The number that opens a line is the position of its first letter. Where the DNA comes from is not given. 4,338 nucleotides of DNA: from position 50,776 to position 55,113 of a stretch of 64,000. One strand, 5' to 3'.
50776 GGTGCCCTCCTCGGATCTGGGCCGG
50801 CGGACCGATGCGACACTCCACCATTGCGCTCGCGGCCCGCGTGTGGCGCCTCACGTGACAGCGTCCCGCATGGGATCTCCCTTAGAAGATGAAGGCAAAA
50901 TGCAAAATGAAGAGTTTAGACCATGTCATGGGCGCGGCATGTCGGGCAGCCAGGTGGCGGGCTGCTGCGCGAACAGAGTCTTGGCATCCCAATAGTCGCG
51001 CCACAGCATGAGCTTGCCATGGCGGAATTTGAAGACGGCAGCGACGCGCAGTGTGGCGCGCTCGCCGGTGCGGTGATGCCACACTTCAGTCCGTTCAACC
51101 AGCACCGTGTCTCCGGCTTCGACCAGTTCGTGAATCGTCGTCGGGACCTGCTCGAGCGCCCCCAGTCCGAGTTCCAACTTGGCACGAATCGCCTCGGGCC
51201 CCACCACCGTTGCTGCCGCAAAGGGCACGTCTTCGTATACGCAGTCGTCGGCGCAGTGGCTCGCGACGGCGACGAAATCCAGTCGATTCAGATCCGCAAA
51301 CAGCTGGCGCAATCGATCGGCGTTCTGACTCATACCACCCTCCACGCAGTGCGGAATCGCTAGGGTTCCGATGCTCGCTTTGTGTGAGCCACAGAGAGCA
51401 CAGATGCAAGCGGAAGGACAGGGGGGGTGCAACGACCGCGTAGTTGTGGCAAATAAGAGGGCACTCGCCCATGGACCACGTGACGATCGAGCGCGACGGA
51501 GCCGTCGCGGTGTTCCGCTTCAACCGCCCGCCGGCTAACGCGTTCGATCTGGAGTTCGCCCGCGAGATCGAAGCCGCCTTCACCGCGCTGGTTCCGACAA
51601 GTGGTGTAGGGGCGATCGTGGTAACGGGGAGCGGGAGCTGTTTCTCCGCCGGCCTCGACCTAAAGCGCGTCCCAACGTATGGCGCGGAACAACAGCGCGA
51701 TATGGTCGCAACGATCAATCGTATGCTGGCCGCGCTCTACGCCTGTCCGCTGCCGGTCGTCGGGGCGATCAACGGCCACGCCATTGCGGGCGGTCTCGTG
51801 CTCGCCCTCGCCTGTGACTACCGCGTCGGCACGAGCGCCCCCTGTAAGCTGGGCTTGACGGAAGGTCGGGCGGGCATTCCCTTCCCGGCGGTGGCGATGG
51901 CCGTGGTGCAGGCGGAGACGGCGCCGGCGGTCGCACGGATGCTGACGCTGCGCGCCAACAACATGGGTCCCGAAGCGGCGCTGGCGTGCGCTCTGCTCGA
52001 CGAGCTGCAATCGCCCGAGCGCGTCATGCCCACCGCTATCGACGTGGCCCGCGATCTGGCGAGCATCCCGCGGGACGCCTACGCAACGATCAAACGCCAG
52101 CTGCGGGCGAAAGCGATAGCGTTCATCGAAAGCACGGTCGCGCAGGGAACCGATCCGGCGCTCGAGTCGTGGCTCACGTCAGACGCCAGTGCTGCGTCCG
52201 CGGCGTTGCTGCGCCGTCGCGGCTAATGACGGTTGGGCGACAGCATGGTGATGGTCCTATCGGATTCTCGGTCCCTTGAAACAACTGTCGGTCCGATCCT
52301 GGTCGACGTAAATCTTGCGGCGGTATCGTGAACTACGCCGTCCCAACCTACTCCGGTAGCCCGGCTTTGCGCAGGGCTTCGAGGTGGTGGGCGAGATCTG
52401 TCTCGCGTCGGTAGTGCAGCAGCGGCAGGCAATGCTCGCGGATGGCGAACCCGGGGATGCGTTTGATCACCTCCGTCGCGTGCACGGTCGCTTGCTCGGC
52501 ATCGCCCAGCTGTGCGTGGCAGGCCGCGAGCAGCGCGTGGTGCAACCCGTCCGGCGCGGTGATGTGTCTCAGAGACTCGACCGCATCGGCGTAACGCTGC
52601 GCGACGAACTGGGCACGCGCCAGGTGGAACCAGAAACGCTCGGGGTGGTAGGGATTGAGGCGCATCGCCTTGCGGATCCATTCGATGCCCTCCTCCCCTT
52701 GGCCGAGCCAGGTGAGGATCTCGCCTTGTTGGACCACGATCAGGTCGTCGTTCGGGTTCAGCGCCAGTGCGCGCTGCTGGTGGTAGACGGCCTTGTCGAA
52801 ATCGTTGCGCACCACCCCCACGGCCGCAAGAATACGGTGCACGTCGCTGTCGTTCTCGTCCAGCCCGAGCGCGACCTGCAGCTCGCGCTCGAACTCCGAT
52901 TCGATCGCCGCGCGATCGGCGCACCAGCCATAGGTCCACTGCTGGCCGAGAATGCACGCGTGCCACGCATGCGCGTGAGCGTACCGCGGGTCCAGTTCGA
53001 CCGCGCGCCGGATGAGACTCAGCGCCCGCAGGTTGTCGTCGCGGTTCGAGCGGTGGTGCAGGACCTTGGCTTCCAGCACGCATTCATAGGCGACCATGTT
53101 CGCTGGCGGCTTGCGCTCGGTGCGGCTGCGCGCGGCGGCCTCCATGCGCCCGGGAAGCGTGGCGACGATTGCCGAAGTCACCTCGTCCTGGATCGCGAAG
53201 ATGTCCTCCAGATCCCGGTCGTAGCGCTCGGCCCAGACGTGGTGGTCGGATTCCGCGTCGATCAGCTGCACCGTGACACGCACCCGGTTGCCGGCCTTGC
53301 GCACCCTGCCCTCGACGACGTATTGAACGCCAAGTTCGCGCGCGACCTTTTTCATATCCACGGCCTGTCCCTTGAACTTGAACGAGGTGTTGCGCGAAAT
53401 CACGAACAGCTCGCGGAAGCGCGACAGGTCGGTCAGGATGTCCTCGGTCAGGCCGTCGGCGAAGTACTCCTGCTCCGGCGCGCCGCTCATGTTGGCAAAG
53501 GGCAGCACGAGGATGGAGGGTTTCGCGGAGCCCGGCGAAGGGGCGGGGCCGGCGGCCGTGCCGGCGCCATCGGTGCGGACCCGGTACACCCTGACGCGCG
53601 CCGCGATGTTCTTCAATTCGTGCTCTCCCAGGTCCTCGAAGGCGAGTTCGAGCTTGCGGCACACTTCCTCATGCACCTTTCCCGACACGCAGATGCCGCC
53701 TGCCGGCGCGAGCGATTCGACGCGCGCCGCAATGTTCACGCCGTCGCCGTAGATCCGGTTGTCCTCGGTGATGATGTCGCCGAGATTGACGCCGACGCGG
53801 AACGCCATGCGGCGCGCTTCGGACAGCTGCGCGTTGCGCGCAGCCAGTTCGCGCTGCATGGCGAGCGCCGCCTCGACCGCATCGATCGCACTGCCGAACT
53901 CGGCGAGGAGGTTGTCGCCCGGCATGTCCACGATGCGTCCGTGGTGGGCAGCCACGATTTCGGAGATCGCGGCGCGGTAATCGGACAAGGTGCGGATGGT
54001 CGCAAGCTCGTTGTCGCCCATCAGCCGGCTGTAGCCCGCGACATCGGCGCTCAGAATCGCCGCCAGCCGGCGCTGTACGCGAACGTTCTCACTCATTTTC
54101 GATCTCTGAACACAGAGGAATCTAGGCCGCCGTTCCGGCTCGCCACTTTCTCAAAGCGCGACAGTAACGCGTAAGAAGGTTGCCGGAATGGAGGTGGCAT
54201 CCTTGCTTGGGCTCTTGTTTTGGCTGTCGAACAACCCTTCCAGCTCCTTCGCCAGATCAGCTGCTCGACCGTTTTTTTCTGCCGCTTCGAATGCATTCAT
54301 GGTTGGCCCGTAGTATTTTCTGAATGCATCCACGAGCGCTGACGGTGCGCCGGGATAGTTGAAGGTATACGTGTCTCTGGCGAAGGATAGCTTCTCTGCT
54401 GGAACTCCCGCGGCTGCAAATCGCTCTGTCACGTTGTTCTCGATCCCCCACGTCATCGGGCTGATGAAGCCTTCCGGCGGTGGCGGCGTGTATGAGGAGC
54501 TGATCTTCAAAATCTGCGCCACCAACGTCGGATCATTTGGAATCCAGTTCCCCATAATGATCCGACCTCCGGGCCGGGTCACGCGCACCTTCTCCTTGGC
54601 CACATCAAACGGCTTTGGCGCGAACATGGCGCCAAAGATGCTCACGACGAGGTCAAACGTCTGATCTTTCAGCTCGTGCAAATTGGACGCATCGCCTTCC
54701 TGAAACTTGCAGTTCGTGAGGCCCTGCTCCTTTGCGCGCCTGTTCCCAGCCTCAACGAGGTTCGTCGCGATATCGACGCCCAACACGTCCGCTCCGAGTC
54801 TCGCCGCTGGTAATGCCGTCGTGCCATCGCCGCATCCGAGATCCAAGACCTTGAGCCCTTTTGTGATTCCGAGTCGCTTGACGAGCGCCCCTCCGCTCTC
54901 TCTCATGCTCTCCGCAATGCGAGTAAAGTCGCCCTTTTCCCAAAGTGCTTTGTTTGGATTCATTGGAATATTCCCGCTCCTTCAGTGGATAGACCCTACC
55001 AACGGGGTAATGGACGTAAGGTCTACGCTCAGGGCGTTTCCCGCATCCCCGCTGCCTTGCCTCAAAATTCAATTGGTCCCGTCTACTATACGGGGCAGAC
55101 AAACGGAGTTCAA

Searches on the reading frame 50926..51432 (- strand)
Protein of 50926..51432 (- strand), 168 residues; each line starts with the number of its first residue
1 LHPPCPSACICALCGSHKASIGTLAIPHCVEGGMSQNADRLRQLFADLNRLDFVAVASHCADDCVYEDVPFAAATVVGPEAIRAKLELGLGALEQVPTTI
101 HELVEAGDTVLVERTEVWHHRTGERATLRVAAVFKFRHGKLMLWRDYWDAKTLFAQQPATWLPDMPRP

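Call 86: search_protein_families(library=pfam, proteins=[window:50926-51432:-], max_evalue=0.00001)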
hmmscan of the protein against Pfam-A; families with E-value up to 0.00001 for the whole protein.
window:50926-51432:- (168 aa): 3 families
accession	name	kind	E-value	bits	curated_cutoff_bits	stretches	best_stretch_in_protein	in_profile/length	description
PF12680.13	SnoaL_2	-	2.6e-16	60.5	27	1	42-141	2-99/102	SnoaL-like domain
PF07858.18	LEH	-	2.1e-14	54.4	24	1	38-157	4-120/122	Limonene-1,2-epoxide hydrolase catalytic domain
PF07366.18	SnoaL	-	1.4e-08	35.1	28.4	1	41-156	3-125/126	SnoaL-like polyketide cyclase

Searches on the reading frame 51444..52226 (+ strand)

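Call 86: search_protein_families(library=pfam, proteins=[window:51444-52226:+], max_evalue=0.00001)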
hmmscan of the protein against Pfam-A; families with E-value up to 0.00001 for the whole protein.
window:51444-52226:+ (260 aa): 2 families
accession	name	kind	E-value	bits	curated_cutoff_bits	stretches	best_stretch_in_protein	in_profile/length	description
PF00378.25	ECH_1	-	9.1e-39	133.7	27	1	17-224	2-209/251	Enoyl-CoA hydratase/isomerase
PF16113.10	ECH_2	-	2.4e-15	57.3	27.2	1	22-195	2-178/335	Enoyl-CoA hydratase/isomerase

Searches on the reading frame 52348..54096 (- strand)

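Call 48: search_protein_families(library=pfam, proteins=[window:52348-54096:-], max_evalue=0.00001)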
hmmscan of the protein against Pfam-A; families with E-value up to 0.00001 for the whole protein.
window:52348-54096:- (582 aa): 3 families
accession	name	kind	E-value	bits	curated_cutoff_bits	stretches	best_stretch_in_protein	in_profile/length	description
PF07719.23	TPR_2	-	2.8e-12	46.2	27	0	431-450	15-34/34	Tetratricopeptide repeat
PF00211.25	Guanylate_cyc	-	9.1e-11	42.1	21.9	1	13-163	10-172/183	Adenylate and Guanylate cyclase catalytic domain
PF00515.34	TPR_1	-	2.6e-09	37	27.8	0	431-450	15-34/34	Tetratricopeptide repeat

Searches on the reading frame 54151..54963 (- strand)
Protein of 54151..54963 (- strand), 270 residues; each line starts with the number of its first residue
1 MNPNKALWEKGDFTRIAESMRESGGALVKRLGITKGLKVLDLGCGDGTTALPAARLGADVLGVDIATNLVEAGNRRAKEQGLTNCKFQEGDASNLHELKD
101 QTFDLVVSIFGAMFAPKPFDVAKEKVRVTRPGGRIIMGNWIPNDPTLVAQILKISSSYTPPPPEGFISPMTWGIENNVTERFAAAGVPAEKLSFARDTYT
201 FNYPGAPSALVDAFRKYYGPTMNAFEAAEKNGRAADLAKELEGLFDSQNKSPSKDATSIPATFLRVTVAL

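Call 86: search_protein_families(library=pfam, proteins=[window:54151-54963:-], max_evalue=0.00001)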
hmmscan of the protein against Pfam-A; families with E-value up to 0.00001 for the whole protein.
window:54151-54963:- (270 aa): 10 families
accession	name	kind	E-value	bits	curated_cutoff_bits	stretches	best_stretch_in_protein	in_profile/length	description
PF08241.18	Methyltransf_11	-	6.9e-21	75.1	21.2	1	40-137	1-95/95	Methyltransferase domain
PF13847.12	Methyltransf_31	-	3.9e-20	72.4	27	1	33-140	1-112/145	Methyltransferase domain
PF13649.12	Methyltransf_25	-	4.4e-20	72.6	27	1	39-133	1-97/97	Methyltransferase domain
PF08242.18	Methyltransf_12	-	5e-13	50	30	1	40-135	1-98/98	Methyltransferase domain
PF01209.24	Ubie_methyltran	-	1e-12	48.4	20.1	1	29-136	41-150/233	ubiE/COQ5 methyltransferase family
PF02353.26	CMAS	-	2.2e-08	34.2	27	1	16-109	43-134/273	Mycolic acid cyclopropane synthetase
PF13489.12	Methyltransf_23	-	5.7e-07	29.8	27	1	25-110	10-89/164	Methyltransferase domain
PF03848.20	TehB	-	2.2e-06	27.7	20.4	1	27-133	22-128/193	Tellurite resistance protein TehB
PF06325.19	PrmA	-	2.9e-06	27.4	22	1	35-137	161-258/296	Ribosomal protein L11 methyltransferase (PrmA)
PF05175.20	MTS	-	5e-06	26.7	23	1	27-108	23-104/170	Methyltransferase small domain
